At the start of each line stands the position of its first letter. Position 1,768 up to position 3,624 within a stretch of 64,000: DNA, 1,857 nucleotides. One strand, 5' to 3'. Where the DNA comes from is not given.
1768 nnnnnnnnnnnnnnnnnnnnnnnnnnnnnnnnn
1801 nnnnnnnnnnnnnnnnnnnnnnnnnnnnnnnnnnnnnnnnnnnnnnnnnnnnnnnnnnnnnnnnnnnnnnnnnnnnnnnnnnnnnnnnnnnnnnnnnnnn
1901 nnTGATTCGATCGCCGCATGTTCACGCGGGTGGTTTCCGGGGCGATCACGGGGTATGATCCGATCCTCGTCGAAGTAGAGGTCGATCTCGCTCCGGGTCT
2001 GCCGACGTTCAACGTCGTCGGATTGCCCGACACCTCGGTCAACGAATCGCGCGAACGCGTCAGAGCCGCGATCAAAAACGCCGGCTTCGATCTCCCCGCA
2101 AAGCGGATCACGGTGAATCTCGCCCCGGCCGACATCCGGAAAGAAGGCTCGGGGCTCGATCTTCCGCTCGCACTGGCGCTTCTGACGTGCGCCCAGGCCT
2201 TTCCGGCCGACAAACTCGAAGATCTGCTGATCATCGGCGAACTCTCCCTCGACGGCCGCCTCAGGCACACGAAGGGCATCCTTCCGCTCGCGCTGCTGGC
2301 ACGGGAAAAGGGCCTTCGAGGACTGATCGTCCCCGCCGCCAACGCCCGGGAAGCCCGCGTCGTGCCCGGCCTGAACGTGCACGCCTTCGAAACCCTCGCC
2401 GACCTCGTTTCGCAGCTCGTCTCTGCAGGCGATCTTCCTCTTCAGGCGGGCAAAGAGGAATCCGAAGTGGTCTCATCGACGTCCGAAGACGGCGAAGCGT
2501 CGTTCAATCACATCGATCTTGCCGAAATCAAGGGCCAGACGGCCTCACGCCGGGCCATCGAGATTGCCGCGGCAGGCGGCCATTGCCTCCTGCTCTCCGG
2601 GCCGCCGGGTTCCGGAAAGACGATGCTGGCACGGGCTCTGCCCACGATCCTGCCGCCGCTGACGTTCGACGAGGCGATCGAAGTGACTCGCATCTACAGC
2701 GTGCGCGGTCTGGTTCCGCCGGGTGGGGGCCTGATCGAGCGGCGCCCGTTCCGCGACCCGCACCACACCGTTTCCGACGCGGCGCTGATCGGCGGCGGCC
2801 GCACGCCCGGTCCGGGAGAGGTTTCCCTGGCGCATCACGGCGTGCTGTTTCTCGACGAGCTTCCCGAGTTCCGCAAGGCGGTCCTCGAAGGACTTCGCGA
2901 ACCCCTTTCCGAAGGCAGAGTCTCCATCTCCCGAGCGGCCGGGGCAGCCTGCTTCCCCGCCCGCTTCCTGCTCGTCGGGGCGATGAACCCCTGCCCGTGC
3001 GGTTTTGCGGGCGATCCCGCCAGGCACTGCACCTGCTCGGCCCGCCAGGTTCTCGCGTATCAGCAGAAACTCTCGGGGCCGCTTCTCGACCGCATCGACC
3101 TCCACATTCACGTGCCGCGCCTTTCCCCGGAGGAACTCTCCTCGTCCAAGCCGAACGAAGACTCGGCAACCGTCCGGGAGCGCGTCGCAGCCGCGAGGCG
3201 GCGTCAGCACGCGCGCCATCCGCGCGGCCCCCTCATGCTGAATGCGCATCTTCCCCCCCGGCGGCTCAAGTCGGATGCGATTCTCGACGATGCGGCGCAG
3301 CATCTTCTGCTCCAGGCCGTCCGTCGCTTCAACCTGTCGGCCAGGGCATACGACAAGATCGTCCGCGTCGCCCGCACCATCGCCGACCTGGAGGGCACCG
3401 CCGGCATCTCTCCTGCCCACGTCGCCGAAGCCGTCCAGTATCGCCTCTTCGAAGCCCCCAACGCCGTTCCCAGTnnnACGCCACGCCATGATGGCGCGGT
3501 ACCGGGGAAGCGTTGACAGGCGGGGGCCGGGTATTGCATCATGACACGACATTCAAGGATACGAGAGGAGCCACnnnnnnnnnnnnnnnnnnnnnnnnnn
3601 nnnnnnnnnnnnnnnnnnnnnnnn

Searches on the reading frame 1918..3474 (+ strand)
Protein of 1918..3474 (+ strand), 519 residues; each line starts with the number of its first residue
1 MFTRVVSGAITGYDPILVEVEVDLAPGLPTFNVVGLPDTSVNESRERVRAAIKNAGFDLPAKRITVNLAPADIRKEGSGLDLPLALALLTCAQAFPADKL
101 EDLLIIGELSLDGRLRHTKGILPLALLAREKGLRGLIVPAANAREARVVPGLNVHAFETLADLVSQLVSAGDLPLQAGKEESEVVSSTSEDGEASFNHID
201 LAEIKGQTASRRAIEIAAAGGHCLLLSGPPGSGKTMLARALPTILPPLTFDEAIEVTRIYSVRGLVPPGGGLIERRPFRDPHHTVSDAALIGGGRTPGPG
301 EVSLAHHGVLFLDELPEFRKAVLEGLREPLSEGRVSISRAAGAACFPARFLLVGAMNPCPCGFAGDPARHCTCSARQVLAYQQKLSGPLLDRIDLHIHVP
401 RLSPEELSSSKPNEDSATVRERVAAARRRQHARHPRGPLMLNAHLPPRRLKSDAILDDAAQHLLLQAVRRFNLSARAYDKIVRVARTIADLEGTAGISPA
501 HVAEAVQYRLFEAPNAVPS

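Call 8: search_protein_families(library=pfam, proteins=[window:1918-3474:+], max_evalue=0.01)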
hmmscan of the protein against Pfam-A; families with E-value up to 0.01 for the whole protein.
window:1918-3474:+ (519 aa): 13 families
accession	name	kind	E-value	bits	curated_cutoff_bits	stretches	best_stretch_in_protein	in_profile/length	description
PF01078.27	Mg_chelatase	-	7.2e-91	303.6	20.3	1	200-406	1-206/207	Magnesium chelatase, subunit ChlI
PF13541.12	ChlI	-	4.3e-46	156.2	27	1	20-142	1-121/121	Subunit ChlI of Mg-chelatase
PF13335.12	Mg_chelatase_C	-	1.6e-29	102.8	26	1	414-509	2-94/94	Magnesium chelatase, subunit ChlI C-terminal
PF07728.20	AAA_5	-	2.7e-07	31.1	22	0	306-360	66-125/139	AAA domain (dynein-related subfamily)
PF00493.29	MCM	-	1.2e-05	25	23.3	1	299-397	114-202/224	MCM P-loop domain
PF05362.19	Lon_C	-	2.3e-05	24.5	21.1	1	40-154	69-189/205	Lon protease (S16) C-terminal proteolytic domain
PF13191.12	AAA_16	-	9e-05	23.5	32.6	1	212-245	14-48/167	AAA ATPase domain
PF00004.35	AAA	-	0.00017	22.5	21.2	1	224-241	1-18/131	ATPase family associated with various cellular activities (AAA)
PF13401.12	AAA_22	-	0.00024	21.9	27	1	222-249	6-36/130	AAA domain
PF20720.3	nSTAND3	-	0.00038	20.6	27.2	1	210-241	7-37/155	Novel STAND NTPase 3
PF00158.32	Sigma54_activat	-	0.00076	19.6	20.2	0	294-333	81-120/168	Sigma-54 interaction domain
PF13555.12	AAA_29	-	0.0013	18.8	27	0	209-248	12-49/61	P-loop containing region of AAA domain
PF06068.19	TIP49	-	0.0098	15.5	23.8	0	215-261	44-90/347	TIP49 P-loop domain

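Call 66: search_protein_families(library=padloc, proteins=[window:1918-3474:+], max_evalue=0.01)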
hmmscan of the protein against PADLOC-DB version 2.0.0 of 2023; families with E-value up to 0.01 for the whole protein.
window:1918-3474:+ (519 aa): 5 families
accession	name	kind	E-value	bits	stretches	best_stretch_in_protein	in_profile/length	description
PDLC02506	BrxL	-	2.2e-05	20.9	1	17-151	516-655/680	BrxL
PDLC01995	RtcR_PspF2--CARF_AAA_HTH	-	0.00041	17.6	0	175-241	145-210/481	-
PDLC04140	mad8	-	0.00095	16.8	1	204-241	10-47/314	mads_8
PDLC04232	IetA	-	0.0011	16.5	1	222-243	117-138/330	-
PDLC00915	TRIP13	-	0.0015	16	1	223-243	65-85/302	TRIP13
